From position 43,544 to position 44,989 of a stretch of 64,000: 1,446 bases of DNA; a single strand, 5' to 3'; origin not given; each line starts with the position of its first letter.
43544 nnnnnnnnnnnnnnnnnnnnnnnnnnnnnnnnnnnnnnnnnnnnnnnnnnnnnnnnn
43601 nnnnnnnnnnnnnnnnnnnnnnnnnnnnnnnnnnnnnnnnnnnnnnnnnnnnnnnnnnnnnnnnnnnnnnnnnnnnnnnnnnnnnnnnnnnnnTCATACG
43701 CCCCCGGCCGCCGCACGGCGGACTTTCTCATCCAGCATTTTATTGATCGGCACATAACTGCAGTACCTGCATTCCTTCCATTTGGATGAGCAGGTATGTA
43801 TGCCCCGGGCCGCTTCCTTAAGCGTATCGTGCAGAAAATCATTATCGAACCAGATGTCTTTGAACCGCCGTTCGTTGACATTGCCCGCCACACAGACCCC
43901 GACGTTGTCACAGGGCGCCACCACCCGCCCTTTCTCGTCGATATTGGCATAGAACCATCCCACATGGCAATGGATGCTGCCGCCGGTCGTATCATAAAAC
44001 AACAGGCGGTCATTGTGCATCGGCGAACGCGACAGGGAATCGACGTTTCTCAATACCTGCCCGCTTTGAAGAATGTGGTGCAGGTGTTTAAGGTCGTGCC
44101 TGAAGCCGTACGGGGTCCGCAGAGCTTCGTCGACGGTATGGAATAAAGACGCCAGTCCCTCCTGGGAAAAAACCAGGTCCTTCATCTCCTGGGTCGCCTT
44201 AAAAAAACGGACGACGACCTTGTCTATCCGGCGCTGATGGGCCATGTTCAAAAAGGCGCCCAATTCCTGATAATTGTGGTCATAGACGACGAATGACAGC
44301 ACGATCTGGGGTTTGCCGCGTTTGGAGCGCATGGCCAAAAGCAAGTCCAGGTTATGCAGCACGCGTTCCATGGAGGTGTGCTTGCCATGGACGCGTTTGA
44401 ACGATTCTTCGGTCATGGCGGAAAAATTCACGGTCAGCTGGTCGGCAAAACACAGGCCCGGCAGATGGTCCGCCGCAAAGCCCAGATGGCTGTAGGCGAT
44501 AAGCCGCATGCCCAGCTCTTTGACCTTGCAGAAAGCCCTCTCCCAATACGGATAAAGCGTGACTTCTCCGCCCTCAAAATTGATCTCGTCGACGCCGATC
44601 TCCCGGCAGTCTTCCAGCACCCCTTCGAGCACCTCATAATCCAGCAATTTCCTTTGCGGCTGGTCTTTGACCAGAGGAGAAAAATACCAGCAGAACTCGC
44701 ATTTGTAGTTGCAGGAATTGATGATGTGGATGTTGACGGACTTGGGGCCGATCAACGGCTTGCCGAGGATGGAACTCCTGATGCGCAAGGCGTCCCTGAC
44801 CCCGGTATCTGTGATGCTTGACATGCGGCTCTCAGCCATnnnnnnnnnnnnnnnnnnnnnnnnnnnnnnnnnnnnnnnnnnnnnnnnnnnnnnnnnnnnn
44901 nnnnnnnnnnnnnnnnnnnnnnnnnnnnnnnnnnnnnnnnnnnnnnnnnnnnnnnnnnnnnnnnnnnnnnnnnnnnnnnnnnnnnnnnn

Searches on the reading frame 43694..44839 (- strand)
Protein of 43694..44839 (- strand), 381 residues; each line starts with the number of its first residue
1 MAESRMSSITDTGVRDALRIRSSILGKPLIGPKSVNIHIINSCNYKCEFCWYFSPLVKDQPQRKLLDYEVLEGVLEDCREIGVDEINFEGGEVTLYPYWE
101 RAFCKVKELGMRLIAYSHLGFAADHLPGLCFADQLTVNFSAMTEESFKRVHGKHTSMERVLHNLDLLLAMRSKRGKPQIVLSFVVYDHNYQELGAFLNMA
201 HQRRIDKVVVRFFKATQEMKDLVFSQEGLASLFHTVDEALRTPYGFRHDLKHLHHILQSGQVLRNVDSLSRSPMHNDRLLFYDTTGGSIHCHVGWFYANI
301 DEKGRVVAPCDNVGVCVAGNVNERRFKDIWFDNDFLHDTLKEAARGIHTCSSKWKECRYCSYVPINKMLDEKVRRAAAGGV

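Call 11: search_protein_families(library=pfam, proteins=[window:43694-44839:-], max_evalue=0.01)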
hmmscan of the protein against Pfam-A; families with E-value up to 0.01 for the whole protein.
window:43694-44839:- (381 aa): 3 families
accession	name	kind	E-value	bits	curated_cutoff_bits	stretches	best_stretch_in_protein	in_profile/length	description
PF04055.27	Radical_SAM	-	2.9e-11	44.3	29.5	1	39-198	3-164/166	Radical SAM superfamily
PF13186.11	SPASM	-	2e-05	25.2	21.5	1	291-360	1-66/67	Iron-sulfur cluster-binding domain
PF12075.13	KN_motif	-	0.004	17.4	26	1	240-272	4-38/39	KN motif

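Call 52: search_protein_families(library=ncbifam, proteins=[window:43694-44839:-], max_evalue=0.0001)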
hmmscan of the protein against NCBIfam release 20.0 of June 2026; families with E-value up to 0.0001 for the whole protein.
window:43694-44839:- (381 aa): 18 families
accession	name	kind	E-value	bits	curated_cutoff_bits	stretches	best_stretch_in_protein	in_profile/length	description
TIGR04317.1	W_rSAM_matur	equivalog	2.9e-18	66.1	380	1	32-225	3-197/349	tungsten cofactor oxidoreductase radical SAM maturase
NF038283.1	viperin_w_prok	equivalog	1.8e-12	47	180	1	33-114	2-87/281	viperin family antiviral radical SAM protein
TIGR02666.1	moaA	equivalog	8.3e-11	41.4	284.05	1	35-213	12-193/336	GTP 3',8-cyclase MoaA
TIGR04303.1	GeoRSP_rSAM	equivalog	4.2e-10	39.7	400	1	31-215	3-179/325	GeoRSP system radical SAM/SPASM protein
TIGR04051.1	rSAM_NirJ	equivalog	4.5e-10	39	515.45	1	38-356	7-320/354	heme d1 biosynthesis radical SAM protein NirJ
TIGR02109.1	PQQ_syn_pqqE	equivalog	1.1e-08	34.5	381.35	1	32-212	6-184/358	pyrroloquinoline quinone biosynthesis protein PqqE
NF050035.1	rSAM_WgK_link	exception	5.1e-08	32.3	650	0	32-93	8-67/367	radical SAM/SPASM peptide maturase WgkB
TIGR04054.1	rSAM_NirJ1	equivalog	9.9e-08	31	650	1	35-343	38-341/387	putative heme d1 biosynthesis radical SAM protein NirJ1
TIGR04250.1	SCM_rSAM_ScmE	equivalog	2.3e-07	30.1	400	0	32-92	2-59/358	SynChlorMet cassette radical SAM/SPASM protein ScmE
TIGR02668.1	moaA_archaeal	equivalog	2.6e-07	29.9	325.25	1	34-208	11-181/303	GTP 3',8-cyclase MoaA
NF001199.0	PRK00164.2-1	equivalog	3.9e-07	29.5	231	1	34-223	13-198/308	GTP 3',8-cyclase MoaA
TIGR04251.1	SCM_rSAM_ScmF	equivalog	5.3e-07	29.3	400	1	36-223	7-192/353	SynChlorMet cassette radical SAM/SPASM protein ScmF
TIGR02495.1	NrdG2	equivalog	3.8e-06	26.4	131.15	1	40-113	23-93/193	anaerobic ribonucleoside-triphosphate reductase activating protein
TIGR04278.1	viperin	exception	7.3e-06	25.2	450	1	30-95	56-115/347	antiviral radical SAM protein viperin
TIGR04150.1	pseudo_rSAM_GG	subfamily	9.2e-06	24.9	250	1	34-111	123-201/407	TIGR04150 pseudo-rSAM protein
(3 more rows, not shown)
